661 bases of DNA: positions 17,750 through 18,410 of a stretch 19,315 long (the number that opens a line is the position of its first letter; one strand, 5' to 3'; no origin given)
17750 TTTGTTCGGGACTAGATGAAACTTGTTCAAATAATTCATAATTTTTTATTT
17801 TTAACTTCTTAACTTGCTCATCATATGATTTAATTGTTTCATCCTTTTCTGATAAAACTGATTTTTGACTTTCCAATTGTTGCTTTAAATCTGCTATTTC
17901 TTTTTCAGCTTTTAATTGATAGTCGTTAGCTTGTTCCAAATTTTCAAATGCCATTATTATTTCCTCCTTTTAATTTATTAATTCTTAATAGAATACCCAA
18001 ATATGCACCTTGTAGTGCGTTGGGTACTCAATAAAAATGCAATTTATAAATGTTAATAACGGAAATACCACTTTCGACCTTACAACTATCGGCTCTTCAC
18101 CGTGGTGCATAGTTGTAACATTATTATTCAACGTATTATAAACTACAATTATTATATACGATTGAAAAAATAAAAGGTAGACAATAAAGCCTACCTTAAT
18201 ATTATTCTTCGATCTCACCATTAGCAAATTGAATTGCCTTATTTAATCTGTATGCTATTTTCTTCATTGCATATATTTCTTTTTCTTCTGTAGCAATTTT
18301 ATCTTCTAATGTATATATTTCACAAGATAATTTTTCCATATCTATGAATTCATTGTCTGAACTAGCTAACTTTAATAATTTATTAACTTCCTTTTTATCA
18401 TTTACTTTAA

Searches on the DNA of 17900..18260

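Call 38: search_rna_families(source=window, start=17900, end=18260, threshold=evalue, max_evalue=1, show_alignments=2)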
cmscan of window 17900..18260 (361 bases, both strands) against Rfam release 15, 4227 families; matches with E-value up to 1: 2.
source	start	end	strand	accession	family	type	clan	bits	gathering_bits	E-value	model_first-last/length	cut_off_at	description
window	17952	18035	-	RF02934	caiA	Gene; sRNA;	-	23.9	55.5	0.076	1-78/78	no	caiA RNA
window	18059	18208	-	RF01808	MicX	Gene; sRNA;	-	16.9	75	0.17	1-194/194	no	MicX Vibrio cholerae sRNA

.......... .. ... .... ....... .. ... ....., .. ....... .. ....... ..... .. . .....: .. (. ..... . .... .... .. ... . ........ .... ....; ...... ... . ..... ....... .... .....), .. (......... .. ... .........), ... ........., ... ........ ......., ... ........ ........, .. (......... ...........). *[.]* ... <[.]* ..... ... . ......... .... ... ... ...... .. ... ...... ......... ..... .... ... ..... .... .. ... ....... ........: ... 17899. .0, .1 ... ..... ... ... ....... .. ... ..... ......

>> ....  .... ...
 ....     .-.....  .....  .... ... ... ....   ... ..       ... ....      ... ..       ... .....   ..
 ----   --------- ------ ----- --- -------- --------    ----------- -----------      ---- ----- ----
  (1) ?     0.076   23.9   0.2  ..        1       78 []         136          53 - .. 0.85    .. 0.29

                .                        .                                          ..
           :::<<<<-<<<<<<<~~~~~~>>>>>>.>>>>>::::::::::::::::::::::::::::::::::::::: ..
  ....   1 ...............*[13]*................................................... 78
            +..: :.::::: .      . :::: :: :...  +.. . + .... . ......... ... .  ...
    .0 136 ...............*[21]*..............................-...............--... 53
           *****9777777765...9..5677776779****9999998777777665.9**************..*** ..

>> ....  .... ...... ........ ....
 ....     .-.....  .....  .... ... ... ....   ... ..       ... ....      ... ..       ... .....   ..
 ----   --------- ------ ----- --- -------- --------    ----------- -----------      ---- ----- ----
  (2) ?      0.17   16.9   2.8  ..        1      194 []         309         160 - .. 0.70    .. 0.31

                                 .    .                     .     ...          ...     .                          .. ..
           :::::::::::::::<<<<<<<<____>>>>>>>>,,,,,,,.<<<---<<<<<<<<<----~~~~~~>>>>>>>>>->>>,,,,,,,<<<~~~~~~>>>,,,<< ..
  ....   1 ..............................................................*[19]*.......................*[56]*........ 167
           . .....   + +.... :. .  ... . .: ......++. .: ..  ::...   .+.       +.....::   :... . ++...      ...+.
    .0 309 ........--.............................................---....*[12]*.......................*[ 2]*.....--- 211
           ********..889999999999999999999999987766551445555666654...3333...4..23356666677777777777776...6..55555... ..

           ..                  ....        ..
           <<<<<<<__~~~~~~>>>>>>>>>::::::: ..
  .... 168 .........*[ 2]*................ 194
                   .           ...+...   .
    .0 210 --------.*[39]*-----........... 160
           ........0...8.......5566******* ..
